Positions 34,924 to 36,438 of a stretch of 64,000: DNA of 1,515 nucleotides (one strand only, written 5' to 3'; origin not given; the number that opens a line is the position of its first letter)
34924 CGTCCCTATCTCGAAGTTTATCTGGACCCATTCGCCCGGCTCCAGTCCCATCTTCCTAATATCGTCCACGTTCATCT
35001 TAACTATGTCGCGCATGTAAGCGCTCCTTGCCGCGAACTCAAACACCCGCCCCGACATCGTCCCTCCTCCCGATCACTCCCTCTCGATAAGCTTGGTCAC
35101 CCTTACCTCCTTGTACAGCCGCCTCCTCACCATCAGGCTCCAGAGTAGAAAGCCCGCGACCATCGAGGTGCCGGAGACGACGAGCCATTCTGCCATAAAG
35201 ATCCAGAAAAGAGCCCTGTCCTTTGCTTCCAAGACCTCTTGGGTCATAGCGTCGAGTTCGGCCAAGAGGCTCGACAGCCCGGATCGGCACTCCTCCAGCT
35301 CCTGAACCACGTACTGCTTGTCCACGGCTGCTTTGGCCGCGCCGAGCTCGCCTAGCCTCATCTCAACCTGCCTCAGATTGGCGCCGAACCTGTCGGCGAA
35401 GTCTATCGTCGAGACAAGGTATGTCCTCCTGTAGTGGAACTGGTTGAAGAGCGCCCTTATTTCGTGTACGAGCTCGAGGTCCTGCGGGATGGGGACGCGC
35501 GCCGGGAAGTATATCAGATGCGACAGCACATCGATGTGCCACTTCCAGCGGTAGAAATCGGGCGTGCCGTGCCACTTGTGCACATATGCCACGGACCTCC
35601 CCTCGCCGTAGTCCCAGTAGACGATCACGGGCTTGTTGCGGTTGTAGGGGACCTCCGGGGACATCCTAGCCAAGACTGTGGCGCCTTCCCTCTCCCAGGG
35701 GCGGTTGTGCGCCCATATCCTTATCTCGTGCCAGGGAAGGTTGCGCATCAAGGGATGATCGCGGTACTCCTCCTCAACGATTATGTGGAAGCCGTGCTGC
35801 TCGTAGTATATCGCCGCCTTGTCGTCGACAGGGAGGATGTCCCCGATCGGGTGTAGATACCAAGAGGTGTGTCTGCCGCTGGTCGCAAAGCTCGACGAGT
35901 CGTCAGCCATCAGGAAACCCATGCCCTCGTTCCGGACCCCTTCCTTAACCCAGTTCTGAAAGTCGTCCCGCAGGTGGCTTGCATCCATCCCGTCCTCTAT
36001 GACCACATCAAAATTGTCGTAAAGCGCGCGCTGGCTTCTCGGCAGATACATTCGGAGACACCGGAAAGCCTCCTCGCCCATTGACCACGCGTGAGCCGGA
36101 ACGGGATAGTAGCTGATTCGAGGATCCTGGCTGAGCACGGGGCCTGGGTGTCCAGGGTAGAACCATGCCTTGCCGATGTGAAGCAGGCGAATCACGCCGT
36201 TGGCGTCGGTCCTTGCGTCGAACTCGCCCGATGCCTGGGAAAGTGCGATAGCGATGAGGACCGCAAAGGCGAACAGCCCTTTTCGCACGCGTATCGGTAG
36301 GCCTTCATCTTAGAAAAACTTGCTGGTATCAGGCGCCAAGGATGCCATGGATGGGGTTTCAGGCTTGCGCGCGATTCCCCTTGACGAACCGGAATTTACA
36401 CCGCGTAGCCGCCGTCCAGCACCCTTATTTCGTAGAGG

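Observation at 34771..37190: PrsW-type intramembrane protease directly upstream of a tail-anchored protein carrying a family-specific C-terminal TM domain: candidate new sorting/processing pair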

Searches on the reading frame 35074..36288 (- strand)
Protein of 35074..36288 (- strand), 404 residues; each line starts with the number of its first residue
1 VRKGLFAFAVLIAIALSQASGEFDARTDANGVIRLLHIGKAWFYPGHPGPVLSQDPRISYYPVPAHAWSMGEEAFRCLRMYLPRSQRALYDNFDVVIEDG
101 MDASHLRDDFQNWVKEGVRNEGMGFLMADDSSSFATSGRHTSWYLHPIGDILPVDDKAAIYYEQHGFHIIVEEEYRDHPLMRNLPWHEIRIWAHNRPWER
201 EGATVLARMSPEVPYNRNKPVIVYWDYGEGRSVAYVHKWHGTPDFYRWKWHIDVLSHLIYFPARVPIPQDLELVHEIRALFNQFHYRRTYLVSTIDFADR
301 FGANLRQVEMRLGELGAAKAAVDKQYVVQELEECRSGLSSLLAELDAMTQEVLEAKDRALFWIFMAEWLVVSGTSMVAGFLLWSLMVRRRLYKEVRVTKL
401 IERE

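Call 6: search_protein_families(library=pfam, proteins=[window:35074-36288:-], max_evalue=0.1)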
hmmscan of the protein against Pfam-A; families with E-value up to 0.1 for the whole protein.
window:35074-36288:- (404 aa): 1 family
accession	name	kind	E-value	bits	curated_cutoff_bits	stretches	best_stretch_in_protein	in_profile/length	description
PF07090.17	GATase1_like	-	2e-06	28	27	1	115-251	101-234/247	Putative glutamine amidotransferase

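Call 7: search_protein_families(library=ncbifam, proteins=[window:35074-36288:-], max_evalue=0.1)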
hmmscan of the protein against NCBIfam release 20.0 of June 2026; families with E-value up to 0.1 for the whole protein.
window:35074-36288:- (404 aa): 0 families

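Call 10: find_homologous_proteins(query=window:35074-36288:-, max_evalue=0.001)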
Query window:35074-36288:- (404 aa): 150 proteins with E <= 0.001 among 6593 candidates; the best 120 are listed.
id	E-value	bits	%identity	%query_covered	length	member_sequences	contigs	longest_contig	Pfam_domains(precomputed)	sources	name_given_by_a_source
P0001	3.1e-279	944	100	100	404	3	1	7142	PF07090.18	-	-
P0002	6.6e-237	804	83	100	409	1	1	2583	-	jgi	-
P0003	3.0e-236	802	87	96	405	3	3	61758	PF07090.18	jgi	-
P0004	5.1e-199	679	71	96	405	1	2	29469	PF07090.18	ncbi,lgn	-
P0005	7.4e-195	666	71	95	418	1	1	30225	PF07090.18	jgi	-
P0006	5.1e-192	656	69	99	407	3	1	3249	PF07090.18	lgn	-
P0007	5.8e-189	646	66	98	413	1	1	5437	PF07090.18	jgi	jgi:hypothetical protein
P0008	7.0e-188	643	67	99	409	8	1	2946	PF07090.18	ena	-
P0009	9.3e-187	639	68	95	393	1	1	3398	-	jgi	jgi:hypothetical protein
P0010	2.2e-185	635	63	100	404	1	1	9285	PF07090.18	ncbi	-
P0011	3.3e-183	627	65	99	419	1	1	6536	PF07090.18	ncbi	-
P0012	5.0e-182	623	66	95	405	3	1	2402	-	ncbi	-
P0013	2.0e-179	615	65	95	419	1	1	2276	PF07090.18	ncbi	-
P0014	2.3e-179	615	64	98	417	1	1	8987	PF07090.18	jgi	-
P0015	5.9e-175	600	63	100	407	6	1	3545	PF07090.18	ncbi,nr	ncbi:MAG: hypothetical protein HXS50_02665 [Theionarchaea archaeon]|nr:hypothetical protein [Theiona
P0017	1.6e-167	576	60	97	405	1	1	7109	PF07090.18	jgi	jgi:hypothetical protein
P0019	3.4e-166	571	62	92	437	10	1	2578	PF07090.18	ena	-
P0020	1.1e-164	566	63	94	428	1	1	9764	PF07090.18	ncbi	-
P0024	7.3e-151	521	66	81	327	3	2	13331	PF07090.18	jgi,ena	-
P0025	1.2e-146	507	64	83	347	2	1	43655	PF07090.18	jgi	-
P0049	4.1e-124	433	50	93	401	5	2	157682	PF07090.18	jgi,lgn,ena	-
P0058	5.3e-114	399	60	72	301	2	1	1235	PF07090.18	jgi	-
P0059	1.2e-108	382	47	93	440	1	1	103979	-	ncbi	-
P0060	4.3e-106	373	45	93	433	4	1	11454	PF07090.18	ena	-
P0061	2.2e-105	371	46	97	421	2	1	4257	PF07090.18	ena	-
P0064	6.9e-104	366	45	97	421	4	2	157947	PF07090.18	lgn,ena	-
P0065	1.2e-103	365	46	96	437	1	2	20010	PF07090.18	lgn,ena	-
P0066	3.9e-101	357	42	97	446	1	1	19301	PF07090.18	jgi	-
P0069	2.8e-94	334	43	97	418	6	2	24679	PF07090.18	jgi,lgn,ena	-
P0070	1.8e-88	315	39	99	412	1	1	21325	PF07090.18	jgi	-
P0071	2.4e-88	315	40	96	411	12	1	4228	PF07090.18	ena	-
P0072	1.0e-86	310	40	98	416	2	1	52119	PF07090.18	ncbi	-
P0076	9.2e-83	297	40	95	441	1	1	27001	PF07090.18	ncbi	-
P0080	2.8e-76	275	38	99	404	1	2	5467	PF07090.18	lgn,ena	-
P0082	4.6e-75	271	37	95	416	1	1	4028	PF07090.18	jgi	jgi:uncharacterized membrane protein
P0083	1.1e-74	270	36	99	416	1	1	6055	PF07090.18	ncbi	-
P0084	4.7e-74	268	36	97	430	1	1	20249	-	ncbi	-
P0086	4.0e-70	255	36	97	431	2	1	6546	PF07090.18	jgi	jgi:hypothetical protein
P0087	3.7e-69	252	44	63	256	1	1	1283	PF07090.18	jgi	jgi:hypothetical protein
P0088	3.5e-66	242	36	93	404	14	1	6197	PF07090.18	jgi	-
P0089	7.3e-62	228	35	98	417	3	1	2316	PF07090.18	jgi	jgi:uncharacterized membrane protein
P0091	3.6e-59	219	33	98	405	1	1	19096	PF07090.18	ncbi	-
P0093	9.2e-56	208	32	86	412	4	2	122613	PF07090.18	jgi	jgi:uncharacterized membrane protein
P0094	1.0e-55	207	33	97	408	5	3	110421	PF07090.18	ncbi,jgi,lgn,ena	-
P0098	3.6e-54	202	33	92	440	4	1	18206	PF07090.18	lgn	-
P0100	2.6e-53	200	32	99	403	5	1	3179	PF07090.18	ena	-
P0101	1.3e-51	194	34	87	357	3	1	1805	PF07090.18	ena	-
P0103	4.7e-47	179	31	94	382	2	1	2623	PF07090.18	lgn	-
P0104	2.5e-46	177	33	83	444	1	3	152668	PF07090.18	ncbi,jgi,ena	-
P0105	3.6e-46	176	32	99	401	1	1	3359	PF07090.18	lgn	-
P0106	1.4e-45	174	34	82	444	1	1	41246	PF07090.18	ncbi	-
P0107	6.7e-45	172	38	63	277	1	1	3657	PF07090.18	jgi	jgi:uncharacterized membrane protein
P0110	1.2e-43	168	30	98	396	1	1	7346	-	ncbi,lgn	-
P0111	3.1e-43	166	36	64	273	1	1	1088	PF07090.18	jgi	jgi:hypothetical protein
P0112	3.9e-43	166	29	83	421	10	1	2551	PF07090.18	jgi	-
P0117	7.2e-42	162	31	84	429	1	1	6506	PF07090.18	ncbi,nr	ncbi:MAG: hypothetical protein HXS50_00545 [Theionarchaea archaeon]|nr:hypothetical protein [Theiona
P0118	1.1e-41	161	32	98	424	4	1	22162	-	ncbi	-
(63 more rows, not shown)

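Call 15: find_related_loci(query=A3, collection=genome_contigs, flank=10000)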
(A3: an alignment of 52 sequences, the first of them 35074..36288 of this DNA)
Query A3 (404 aa) in genome_contigs; peptide patterns used: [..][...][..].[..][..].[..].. (x = any residue, [..] = any of these).
164 stretches matched a pattern; 160 encode a relative of the query (tblastn E <= 1e-3); the best 80 are kept; 77 distinct loci.
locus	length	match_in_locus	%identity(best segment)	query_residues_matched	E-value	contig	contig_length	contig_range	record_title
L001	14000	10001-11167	71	14-402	0e+0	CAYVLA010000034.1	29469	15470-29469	MAG TPA_asm: Candidatus Hadarchaeota archaeon isolate binchicken_co395_161 genome assembly, contig: NODE_214_length_2946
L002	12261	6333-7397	67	4-359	5e-167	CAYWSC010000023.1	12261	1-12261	MAG TPA_asm: Candidatus Hadarchaeota archaeon isolate binchicken_co6_196 genome assembly, contig: NODE_6086_length_12261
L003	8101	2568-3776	59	1-403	1e-164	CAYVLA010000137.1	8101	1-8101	MAG TPA_asm: Candidatus Hadarchaeota archaeon isolate binchicken_co395_161 genome assembly, contig: NODE_3643_length_810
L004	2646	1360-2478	57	32-400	6e-146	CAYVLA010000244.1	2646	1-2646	MAG TPA_asm: Candidatus Hadarchaeota archaeon isolate binchicken_co395_161 genome assembly, contig: NODE_33375_length_26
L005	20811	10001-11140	53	25-404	3e-133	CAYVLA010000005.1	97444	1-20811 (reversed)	MAG TPA_asm: Candidatus Hadarchaeota archaeon isolate binchicken_co395_161 genome assembly, contig: NODE_9_length_97444_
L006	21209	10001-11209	49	2-404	3e-131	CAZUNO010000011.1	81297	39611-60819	MAG TPA_asm: Candidatus Hadarchaeota archaeon isolate SRP141376_co1_11 genome assembly, contig: NODE_768_length_81297_co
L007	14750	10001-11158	51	15-400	3e-131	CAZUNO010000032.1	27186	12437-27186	MAG TPA_asm: Candidatus Hadarchaeota archaeon isolate SRP141376_co1_11 genome assembly, contig: NODE_4015_length_27186_c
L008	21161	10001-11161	46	21-399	4e-107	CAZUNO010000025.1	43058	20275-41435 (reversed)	MAG TPA_asm: Candidatus Hadarchaeota archaeon isolate SRP141376_co1_11 genome assembly, contig: NODE_2151_length_43058_c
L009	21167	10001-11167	39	24-400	1e-90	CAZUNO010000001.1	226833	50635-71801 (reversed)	MAG TPA_asm: Candidatus Hadarchaeota archaeon isolate SRP141376_co1_11 genome assembly, contig: NODE_62_length_226833_co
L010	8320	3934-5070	41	30-399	2e-88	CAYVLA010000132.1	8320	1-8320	MAG TPA_asm: Candidatus Hadarchaeota archaeon isolate binchicken_co395_161 genome assembly, contig: NODE_3442_length_832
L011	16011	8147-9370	38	5-404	3e-88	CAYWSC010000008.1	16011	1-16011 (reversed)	MAG TPA_asm: Candidatus Hadarchaeota archaeon isolate binchicken_co6_196 genome assembly, contig: NODE_3879_length_16011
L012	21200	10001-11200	39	3-400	7e-88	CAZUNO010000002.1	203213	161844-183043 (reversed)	MAG TPA_asm: Candidatus Hadarchaeota archaeon isolate SRP141376_co1_11 genome assembly, contig: NODE_95_length_203213_co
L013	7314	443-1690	36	1-400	2e-82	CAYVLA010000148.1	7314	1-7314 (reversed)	MAG TPA_asm: Candidatus Hadarchaeota archaeon isolate binchicken_co395_161 genome assembly, contig: NODE_4513_length_731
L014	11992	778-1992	38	2-403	2e-81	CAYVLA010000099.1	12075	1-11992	MAG TPA_asm: Candidatus Hadarchaeota archaeon isolate binchicken_co395_161 genome assembly, contig: NODE_1553_length_120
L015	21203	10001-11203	36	8-400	4e-79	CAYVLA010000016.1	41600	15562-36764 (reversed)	MAG TPA_asm: Candidatus Hadarchaeota archaeon isolate binchicken_co395_161 genome assembly, contig: NODE_88_length_41600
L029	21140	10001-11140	31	17-399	1e-62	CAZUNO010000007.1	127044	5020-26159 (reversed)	MAG TPA_asm: Candidatus Hadarchaeota archaeon isolate SRP141376_co1_11 genome assembly, contig: NODE_311_length_127044_c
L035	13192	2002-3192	30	10-399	3e-54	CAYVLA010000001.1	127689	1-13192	MAG TPA_asm: Candidatus Hadarchaeota archaeon isolate binchicken_co395_161 genome assembly, contig: NODE_1_length_127689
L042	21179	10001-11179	28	7-400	1e-52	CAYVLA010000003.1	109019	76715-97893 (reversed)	MAG TPA_asm: Candidatus Hadarchaeota archaeon isolate binchicken_co395_161 genome assembly, contig: NODE_4_length_109019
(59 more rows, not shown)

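Call 31: predict_structure(alignment_id=A3)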
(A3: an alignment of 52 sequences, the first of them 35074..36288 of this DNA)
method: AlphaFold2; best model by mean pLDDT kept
length: 404 residues; sequences in the alignment: 52
mean_pLDDT: 94.1   pTM: 0.86
mean pLDDT of the five models: 94.1, 93.7, 93.6, 93.5, 93.2
residues with pLDDT >= 90: 357; 70-90: 34; 50-70: 12; < 50: 1
segments of 3 or more residues with pLDDT < 50: none
pLDDT, mean of each block of 10 residues (from residue 1): 87 82 87 98 95 97 95 97 98 97 95 98 97 80 93 92 96 97 96 96 98 97 97 96 95 98 96 97 96 97 96 98 97 98 98 97 97 97 93 71 54
secondary structure, 60 per line:
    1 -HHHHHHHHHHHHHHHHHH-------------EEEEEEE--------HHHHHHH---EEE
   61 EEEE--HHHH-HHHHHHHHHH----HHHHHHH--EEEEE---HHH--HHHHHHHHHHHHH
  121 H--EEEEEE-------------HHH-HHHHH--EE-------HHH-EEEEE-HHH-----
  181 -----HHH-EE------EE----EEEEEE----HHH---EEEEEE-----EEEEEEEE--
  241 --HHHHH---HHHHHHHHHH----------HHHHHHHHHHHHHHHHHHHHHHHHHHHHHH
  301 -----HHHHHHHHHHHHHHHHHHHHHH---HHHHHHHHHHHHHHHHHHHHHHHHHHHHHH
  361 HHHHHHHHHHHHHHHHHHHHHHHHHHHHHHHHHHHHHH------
elements in order: H2-19 E33-39 H48-54 E58-64 H67-70 H72-81 H86-92 E95-99 H108-121 E124-129 H147-151 E167-171 E204-209 E220-225 E231-238 H243-247 H251-260 H271-300 H306-327 H331-398

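Call 36: fold_search(model_id=the predicted structure, library=pdb)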
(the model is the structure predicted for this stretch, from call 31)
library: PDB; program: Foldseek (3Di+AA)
matches with E <= 10: 433; with E <= 0.001: 32
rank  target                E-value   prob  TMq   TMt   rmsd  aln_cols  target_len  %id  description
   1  2gk3_A                9.0e-10  1.00  0.45  0.71   3.6       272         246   17  Cytoplasmic Protein STM3548 from Salmonella typhimurium (released 2006-05-02)
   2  2gk3_E                3.0e-09  1.00  0.45  0.70   5.4       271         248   17  Cytoplasmic Protein STM3548 from Salmonella typhimurium (released 2006-05-02)
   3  3soz_A                6.4e-09  1.00  0.45  0.72   5.1       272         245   16  Cytoplasmic Protein STM1381 from Salmonella typhimurium LT2 (released 2011-08-03)
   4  3tts_A                1.1e-05  1.00  0.38  0.24   6.4       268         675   14  Crystal structure of beta-galactosidase from Bacillus circulans sp. alkalophilus (released 2012-03-21)
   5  5xb7_E                1.1e-05  1.00  0.36  0.23   5.8       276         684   12  GH42 alpha-L-arabinopyranosidase from Bifidobacterium animalis subsp. lactis Bl-04 (released 2017-11-01)
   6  4uzs_C                1.4e-05  1.00  0.31  0.20   8.9       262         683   12  Crystal structure of Bifidobacterium bifidum beta-galactosidase (released 2015-09-30)
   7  4ucf_C                1.8e-05  1.00  0.31  0.20   8.3       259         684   12  Crystal structure of Bifidobacterium bifidum beta-galactosidase in complex with alpha-galactose (released 2016-01-20)
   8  5xb7_D                2.0e-05  1.00  0.35  0.22   6.2       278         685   12  GH42 alpha-L-arabinopyranosidase from Bifidobacterium animalis subsp. lactis Bl-04 (released 2017-11-01)
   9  5xb7_A                2.1e-05  1.00  0.36  0.23   6.2       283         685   12  GH42 alpha-L-arabinopyranosidase from Bifidobacterium animalis subsp. lactis Bl-04 (released 2017-11-01)
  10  5xb7_C                2.3e-05  1.00  0.34  0.22   6.1       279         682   12  GH42 alpha-L-arabinopyranosidase from Bifidobacterium animalis subsp. lactis Bl-04 (released 2017-11-01)
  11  8ibt_B                2.4e-05  1.00  0.34  0.21   6.1       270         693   12  Crystal structure of GH42 beta-galactosidase BiBga42A from Bifidobacterium longum subspecies infantis E318S mutant in  (released 2023-06-07)
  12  4uzs_B                2.8e-05  1.00  0.33  0.21   8.0       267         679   12  Crystal structure of Bifidobacterium bifidum beta-galactosidase (released 2015-09-30)
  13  8ibt_A                3.0e-05  1.00  0.34  0.21   6.1       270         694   12  Crystal structure of GH42 beta-galactosidase BiBga42A from Bifidobacterium longum subspecies infantis E318S mutant in  (released 2023-06-07)
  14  5xb7_F                3.2e-05  1.00  0.34  0.21   6.0       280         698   12  GH42 alpha-L-arabinopyranosidase from Bifidobacterium animalis subsp. lactis Bl-04 (released 2017-11-01)
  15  4ucf_A                3.2e-05  1.00  0.31  0.19   7.9       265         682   12  Crystal structure of Bifidobacterium bifidum beta-galactosidase in complex with alpha-galactose (released 2016-01-20)
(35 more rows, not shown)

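Call 41: search_protein_families(library=pfam, proteins=[L029:12051-12386:+, L035:8599-9594:-, L042:14375-15451:+, L029:9776-11152:+], max_evalue=0.01)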
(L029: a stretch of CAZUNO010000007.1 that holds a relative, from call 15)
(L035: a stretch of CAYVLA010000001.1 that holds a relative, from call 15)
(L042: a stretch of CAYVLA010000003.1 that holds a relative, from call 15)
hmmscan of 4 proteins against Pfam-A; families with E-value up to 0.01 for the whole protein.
L029:12051-12386:+ (111 aa): 2 families
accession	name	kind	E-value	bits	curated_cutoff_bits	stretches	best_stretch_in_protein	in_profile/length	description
PF02359.24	CDC48_N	-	0.0018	18.9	35.1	1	28-100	10-84/85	Cell division protein 48 (CDC48), N-terminal domain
PF01568.27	Molydop_binding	-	0.0091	16.5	26.8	0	26-74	26-72/110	Molydopterin dinucleotide binding domain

L035:8599-9594:- (331 aa): 0 families

L042:14375-15451:+ (358 aa): 1 family
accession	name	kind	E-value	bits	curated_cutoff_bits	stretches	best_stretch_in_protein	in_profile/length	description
PF01208.23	URO-D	-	7.2e-18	65.1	23.9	1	164-353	164-346/346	Uroporphyrinogen decarboxylase (URO-D)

L029:9776-11152:+ (458 aa): 1 family
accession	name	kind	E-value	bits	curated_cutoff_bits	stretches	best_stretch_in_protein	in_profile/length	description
PF07090.17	GATase1_like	-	1.8e-13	51.1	27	1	180-314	104-241/247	Putative glutamine amidotransferase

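Call 53: list_cluster_members(proteins=[P0010, P0020, P0059, P0072, P0076, P0084, P0091, P0104, P0110, P0118])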
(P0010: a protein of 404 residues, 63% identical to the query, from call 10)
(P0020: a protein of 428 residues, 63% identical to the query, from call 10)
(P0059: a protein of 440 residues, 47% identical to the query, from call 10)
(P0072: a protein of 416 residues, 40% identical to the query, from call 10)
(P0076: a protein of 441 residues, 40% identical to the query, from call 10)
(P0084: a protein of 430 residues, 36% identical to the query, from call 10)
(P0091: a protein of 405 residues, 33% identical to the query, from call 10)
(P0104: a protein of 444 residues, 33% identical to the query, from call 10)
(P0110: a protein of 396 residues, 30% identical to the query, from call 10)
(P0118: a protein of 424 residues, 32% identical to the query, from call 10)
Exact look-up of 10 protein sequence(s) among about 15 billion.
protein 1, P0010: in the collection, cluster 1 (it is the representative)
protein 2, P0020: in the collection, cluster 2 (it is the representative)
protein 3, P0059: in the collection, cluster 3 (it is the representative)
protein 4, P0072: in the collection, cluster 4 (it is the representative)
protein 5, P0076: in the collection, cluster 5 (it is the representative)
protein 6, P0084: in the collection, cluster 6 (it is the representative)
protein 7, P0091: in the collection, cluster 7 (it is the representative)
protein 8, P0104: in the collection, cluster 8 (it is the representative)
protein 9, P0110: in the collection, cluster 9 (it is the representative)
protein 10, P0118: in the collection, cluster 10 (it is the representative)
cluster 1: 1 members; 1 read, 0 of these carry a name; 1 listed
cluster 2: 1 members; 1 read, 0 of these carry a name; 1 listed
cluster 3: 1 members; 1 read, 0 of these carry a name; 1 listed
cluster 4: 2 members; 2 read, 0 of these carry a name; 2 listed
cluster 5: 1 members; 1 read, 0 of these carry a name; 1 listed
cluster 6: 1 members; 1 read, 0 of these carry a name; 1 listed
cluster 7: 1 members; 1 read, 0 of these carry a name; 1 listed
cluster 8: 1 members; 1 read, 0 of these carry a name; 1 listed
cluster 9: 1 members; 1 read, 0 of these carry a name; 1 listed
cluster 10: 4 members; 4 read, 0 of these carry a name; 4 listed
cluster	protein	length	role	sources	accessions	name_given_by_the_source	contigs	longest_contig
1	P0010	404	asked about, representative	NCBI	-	-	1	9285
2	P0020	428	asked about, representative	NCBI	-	-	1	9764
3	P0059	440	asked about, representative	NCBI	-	-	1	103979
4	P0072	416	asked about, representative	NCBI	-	-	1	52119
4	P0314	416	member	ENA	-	-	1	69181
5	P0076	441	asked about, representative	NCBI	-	-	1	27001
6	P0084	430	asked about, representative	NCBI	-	-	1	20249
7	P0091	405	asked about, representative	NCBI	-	-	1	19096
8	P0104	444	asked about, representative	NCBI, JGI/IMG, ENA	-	-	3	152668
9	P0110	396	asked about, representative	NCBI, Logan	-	-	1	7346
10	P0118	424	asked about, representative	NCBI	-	-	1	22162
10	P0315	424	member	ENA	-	-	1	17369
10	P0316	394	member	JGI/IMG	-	-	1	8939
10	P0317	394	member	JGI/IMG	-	-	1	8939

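Call 62: search_protein_families(library=ncbifam, proteins=[L035:8599-9594:-], max_evalue=1)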
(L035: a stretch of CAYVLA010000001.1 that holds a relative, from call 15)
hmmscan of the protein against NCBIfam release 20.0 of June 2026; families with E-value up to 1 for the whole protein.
L035:8599-9594:- (331 aa): 1 family
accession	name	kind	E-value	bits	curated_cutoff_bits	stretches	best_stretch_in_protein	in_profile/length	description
NF008451.0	PRK11302.1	subfamily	0.21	11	296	1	27-65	175-212/286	transcriptional regulator HexR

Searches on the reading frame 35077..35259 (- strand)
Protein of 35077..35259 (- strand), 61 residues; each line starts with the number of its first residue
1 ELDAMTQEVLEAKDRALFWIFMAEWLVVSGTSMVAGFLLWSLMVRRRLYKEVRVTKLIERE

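Call 51: search_protein_representatives(alignment_id=A4)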
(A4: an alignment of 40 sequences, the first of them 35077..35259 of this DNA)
Query: 40 sequences, 60 profile positions. Proteins with E-value up to 0.001 (for the whole library): 423; up to 1e-10: 378; up to 1e-30: 0. The best 150 are listed.
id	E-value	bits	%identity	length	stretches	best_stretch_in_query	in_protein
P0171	1.3e-25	104.7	-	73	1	1-58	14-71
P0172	1.9e-25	104.2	-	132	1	2-57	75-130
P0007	3.0e-25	103.5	-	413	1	1-59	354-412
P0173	3.5e-25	103.3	-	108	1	2-59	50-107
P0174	7.6e-25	102.2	-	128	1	2-58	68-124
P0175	3.8e-24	100.0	-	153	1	2-58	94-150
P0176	4.9e-24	99.6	-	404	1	2-58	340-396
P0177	5.6e-24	99.4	-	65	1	1-58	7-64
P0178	7.5e-24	99.0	-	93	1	3-58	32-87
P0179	7.6e-24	99.0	-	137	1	2-58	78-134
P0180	9.7e-24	98.7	-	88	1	2-58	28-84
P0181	1.0e-23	98.6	-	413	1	2-57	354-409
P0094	1.3e-23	98.3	-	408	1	2-57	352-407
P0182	1.5e-23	98.1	-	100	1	3-58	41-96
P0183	2.0e-23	97.7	-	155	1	2-58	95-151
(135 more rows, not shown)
